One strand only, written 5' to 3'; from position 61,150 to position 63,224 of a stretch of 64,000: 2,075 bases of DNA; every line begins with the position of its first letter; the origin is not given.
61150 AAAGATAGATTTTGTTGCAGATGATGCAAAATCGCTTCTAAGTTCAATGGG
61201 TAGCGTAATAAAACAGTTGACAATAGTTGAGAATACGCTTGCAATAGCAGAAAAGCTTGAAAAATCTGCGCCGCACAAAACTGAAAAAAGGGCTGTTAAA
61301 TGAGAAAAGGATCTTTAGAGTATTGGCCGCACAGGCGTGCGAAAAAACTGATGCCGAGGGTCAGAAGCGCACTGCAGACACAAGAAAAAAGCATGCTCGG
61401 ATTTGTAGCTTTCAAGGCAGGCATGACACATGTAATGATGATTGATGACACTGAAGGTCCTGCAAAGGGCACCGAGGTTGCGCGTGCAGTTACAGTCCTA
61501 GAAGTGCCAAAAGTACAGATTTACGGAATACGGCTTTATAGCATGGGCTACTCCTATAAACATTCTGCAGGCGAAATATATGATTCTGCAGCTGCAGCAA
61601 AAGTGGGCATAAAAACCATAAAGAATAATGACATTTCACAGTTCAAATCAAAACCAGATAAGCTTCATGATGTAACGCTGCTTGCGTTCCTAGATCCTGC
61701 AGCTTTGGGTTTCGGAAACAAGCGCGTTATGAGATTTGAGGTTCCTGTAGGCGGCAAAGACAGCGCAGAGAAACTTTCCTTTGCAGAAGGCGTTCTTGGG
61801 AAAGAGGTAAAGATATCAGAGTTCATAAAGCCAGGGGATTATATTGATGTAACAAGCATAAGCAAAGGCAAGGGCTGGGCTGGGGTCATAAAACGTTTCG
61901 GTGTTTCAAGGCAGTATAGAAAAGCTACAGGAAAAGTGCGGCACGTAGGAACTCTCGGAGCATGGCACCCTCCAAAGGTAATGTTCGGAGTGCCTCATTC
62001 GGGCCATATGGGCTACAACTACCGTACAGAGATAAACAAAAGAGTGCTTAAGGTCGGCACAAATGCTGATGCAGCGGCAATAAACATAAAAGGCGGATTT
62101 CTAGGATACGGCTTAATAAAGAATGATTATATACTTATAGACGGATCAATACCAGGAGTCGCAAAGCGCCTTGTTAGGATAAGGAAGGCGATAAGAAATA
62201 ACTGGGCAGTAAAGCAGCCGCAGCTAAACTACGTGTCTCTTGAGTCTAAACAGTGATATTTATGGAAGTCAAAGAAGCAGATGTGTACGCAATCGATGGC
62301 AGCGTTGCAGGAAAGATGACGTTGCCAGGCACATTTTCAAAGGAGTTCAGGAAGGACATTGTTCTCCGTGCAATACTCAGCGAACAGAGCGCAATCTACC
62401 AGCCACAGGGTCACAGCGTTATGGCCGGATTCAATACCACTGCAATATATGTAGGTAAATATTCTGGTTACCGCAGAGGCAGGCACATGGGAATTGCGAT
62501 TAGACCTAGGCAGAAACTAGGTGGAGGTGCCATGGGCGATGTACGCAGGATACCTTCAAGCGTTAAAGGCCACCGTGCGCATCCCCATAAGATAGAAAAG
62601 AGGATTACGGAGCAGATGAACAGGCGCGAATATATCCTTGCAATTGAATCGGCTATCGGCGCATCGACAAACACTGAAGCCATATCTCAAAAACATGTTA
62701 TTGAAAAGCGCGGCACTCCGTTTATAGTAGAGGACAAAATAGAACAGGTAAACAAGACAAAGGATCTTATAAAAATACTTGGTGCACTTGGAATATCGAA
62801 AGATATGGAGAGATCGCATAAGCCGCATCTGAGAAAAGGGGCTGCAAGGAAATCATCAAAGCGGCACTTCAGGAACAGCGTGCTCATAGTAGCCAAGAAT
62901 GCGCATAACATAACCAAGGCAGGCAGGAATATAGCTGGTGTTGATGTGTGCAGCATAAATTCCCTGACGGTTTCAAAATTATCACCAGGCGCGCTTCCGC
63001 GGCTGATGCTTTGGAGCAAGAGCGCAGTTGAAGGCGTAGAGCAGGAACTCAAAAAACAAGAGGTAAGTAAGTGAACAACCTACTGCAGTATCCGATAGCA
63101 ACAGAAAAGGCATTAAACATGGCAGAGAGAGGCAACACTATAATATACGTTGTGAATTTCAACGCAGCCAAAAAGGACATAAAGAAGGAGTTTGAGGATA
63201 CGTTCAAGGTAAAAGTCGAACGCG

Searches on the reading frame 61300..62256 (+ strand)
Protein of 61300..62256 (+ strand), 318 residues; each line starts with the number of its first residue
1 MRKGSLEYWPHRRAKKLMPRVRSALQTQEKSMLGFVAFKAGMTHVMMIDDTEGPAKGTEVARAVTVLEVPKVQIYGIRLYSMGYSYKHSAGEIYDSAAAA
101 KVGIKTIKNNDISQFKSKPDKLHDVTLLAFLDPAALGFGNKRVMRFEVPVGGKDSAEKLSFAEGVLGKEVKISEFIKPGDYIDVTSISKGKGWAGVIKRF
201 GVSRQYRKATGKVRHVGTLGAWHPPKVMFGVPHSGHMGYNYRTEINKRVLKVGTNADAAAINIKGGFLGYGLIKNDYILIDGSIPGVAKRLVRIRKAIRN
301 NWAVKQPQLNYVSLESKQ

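Call 33: search_protein_families(library=pfam, proteins=[window:61300-62256:+], max_evalue=0.00001)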
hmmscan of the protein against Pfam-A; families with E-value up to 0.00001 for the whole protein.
window:61300-62256:+ (318 aa): 1 family
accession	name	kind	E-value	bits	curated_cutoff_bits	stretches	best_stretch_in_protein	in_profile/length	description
PF00297.29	Ribosomal_L3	-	4.1e-55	187.7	22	2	140-304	176-351/369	Ribosomal protein L3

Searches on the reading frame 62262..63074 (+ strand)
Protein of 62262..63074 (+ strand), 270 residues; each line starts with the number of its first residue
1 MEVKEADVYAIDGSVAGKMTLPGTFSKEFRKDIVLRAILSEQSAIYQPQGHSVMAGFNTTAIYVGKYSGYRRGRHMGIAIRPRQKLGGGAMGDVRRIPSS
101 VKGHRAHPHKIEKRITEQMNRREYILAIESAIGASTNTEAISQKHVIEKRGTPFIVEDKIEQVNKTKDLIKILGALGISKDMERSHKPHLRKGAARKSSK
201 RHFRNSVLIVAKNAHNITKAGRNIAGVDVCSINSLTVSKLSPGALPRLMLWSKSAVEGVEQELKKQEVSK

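Call 33: search_protein_families(library=pfam, proteins=[window:62262-63074:+], max_evalue=0.00001)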
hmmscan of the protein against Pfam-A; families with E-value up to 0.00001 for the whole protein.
window:62262-63074:+ (270 aa): 1 family
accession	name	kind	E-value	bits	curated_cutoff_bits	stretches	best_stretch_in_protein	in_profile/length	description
PF00573.27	Ribosomal_L4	-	1.1e-25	90.8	25.8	1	21-261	3-189/190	Ribosomal protein L4/L1 family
